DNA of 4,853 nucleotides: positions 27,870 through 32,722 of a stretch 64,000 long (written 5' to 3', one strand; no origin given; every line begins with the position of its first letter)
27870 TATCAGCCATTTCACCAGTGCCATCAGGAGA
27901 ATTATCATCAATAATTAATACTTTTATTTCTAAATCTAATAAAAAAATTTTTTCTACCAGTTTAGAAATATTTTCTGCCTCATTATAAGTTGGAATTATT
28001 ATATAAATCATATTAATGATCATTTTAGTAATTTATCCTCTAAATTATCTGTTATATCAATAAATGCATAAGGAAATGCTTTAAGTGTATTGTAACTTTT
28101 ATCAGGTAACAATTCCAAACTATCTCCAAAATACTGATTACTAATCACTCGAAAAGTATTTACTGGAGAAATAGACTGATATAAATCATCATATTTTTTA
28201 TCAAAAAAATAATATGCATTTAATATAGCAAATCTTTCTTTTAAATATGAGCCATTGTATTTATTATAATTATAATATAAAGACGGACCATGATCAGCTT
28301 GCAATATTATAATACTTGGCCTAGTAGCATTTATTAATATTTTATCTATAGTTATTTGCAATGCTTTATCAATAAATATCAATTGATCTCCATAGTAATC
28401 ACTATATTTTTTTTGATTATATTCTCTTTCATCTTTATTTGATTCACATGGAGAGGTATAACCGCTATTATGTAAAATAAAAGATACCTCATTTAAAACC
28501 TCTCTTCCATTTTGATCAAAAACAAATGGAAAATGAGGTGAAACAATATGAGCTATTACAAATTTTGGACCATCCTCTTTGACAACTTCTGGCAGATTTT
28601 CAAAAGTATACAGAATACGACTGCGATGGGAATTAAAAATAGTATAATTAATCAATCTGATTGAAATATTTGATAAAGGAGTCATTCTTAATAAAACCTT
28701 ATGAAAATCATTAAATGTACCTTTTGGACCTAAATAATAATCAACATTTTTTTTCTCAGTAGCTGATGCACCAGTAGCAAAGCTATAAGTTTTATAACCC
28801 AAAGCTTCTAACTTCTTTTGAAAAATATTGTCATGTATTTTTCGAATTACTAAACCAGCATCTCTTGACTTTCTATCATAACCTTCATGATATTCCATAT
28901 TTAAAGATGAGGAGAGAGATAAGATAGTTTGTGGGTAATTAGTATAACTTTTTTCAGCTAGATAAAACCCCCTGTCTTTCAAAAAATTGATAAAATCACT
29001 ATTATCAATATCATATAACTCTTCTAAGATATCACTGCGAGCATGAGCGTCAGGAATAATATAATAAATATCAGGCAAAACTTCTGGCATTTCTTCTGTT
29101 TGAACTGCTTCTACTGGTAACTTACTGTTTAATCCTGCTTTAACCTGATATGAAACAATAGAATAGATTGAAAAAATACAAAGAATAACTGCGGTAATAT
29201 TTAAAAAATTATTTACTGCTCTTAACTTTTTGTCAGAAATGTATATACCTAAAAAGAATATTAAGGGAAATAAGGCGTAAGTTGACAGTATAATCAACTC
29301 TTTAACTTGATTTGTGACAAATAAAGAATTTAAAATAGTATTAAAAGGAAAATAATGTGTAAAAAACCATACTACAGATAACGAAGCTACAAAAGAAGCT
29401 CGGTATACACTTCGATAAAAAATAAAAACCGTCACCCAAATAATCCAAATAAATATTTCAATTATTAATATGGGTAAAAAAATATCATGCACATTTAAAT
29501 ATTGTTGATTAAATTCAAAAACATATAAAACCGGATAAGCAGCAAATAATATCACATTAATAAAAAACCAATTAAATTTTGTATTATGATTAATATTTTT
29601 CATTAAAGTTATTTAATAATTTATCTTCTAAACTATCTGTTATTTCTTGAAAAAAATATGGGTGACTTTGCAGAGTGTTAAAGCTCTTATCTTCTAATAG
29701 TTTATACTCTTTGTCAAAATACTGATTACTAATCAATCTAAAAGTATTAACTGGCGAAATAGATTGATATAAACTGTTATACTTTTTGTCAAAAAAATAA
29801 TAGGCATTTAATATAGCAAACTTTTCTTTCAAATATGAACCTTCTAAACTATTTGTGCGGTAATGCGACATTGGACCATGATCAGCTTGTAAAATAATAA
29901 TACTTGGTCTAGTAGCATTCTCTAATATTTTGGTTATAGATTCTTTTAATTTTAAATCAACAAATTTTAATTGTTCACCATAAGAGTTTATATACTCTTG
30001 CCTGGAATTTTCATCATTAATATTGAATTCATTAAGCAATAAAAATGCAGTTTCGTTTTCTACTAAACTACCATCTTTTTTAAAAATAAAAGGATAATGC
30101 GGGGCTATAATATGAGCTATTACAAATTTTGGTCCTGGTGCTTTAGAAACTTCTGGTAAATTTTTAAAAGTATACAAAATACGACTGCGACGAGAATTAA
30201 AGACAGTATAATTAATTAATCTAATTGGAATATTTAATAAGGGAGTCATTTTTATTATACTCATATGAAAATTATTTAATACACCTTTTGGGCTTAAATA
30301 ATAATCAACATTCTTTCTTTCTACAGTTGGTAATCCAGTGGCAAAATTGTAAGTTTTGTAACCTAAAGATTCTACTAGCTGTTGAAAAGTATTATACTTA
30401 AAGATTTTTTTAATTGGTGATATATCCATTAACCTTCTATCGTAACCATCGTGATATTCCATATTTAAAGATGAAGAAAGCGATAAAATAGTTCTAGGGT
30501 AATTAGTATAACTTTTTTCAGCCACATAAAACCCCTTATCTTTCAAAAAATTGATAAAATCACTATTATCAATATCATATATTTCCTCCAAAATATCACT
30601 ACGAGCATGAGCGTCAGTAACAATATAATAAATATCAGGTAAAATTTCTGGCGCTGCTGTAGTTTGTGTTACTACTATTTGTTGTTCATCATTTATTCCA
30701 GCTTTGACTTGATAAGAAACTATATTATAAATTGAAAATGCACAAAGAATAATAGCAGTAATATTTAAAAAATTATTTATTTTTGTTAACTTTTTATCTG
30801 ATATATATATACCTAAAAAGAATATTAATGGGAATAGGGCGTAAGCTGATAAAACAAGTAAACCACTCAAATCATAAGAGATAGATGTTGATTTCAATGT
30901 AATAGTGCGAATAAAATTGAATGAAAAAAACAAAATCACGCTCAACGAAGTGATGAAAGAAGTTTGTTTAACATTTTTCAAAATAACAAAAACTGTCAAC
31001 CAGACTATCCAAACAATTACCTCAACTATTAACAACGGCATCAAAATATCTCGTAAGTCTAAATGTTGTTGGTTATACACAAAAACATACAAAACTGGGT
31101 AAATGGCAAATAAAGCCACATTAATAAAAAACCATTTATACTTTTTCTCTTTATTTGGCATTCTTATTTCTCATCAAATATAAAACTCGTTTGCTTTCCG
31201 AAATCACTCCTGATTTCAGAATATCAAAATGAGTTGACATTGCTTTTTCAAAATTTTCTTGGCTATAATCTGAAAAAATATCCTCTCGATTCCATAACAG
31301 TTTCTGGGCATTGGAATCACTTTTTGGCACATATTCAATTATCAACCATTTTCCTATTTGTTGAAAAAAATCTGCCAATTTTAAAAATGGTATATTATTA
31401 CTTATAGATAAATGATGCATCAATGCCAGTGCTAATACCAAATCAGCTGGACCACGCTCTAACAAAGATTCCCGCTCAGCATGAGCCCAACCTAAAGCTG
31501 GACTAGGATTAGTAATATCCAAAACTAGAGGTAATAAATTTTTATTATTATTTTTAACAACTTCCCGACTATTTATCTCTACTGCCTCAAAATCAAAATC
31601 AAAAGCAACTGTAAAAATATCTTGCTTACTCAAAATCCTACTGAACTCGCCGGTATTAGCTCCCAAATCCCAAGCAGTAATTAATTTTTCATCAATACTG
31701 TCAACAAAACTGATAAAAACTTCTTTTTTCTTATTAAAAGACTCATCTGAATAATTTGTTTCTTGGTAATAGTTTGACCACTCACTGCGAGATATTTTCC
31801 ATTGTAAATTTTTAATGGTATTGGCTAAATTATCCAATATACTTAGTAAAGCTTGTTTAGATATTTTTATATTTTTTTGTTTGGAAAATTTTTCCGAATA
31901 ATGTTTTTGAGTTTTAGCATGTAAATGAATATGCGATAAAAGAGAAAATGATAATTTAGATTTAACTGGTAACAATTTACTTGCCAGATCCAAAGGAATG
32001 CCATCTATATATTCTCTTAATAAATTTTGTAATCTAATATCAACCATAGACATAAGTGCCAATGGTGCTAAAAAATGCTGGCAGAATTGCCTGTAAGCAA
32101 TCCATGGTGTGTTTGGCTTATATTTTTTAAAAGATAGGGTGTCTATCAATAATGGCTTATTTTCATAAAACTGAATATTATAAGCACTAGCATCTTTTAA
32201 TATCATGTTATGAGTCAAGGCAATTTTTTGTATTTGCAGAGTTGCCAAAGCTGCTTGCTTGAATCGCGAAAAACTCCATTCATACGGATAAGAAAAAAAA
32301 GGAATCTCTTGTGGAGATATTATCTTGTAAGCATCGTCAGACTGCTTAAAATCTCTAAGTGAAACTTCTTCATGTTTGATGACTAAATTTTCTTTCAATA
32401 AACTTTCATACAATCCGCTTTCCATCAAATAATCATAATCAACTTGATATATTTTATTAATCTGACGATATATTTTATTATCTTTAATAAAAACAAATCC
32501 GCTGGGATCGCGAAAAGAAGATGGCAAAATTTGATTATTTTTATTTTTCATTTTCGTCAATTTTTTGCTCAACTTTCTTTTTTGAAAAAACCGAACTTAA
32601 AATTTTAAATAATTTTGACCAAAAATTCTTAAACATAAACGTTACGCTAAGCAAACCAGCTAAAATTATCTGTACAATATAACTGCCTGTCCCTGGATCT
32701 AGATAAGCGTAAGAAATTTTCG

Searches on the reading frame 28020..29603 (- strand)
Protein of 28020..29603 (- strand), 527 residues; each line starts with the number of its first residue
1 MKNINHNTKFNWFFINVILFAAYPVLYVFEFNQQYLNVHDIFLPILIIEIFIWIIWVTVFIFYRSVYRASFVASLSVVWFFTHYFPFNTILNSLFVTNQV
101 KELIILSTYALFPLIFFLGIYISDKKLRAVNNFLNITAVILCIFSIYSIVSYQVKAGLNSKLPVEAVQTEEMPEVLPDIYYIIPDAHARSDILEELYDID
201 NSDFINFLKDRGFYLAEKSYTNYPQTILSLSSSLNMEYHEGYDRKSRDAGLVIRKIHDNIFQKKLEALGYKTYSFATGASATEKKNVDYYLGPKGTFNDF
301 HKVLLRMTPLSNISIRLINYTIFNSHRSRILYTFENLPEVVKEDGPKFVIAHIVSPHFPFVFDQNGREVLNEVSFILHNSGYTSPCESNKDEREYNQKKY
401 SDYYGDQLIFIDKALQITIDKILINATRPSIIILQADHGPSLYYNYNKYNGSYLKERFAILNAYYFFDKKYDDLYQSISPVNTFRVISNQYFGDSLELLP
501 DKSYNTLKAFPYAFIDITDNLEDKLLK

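Call 9: search_protein_families(library=pfam, proteins=[window:28020-29603:-], max_evalue=0.001)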
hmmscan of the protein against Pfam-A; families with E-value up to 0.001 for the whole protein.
window:28020-29603:- (527 aa): 1 family
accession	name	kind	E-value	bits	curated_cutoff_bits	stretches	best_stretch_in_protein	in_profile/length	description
PF00884.28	Sulfatase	-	1.3e-07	31.6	25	1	203-476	27-262/301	Sulfatase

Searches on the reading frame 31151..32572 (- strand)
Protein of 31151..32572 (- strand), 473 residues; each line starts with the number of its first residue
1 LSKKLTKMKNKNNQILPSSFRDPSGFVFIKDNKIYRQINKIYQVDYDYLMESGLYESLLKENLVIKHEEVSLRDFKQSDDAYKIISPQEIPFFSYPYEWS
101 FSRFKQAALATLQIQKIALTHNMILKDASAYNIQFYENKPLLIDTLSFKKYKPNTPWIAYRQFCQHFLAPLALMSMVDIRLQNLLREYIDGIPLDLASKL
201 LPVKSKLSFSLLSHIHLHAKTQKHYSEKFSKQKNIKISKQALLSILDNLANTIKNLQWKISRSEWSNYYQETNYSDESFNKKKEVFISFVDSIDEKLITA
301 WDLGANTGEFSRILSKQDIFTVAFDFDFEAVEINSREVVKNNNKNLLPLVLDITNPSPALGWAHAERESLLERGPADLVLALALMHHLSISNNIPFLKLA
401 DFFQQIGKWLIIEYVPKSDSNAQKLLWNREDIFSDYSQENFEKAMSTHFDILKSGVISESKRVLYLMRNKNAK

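Call 10: search_protein_families(library=pfam, proteins=[window:31151-32572:-], max_evalue=0.001)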
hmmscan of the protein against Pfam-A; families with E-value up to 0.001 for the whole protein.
window:31151-32572:- (473 aa): 1 family
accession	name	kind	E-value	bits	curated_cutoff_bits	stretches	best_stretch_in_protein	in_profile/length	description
PF13489.12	Methyltransf_23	-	0.00071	19.8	27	0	302-429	28-133/164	Methyltransferase domain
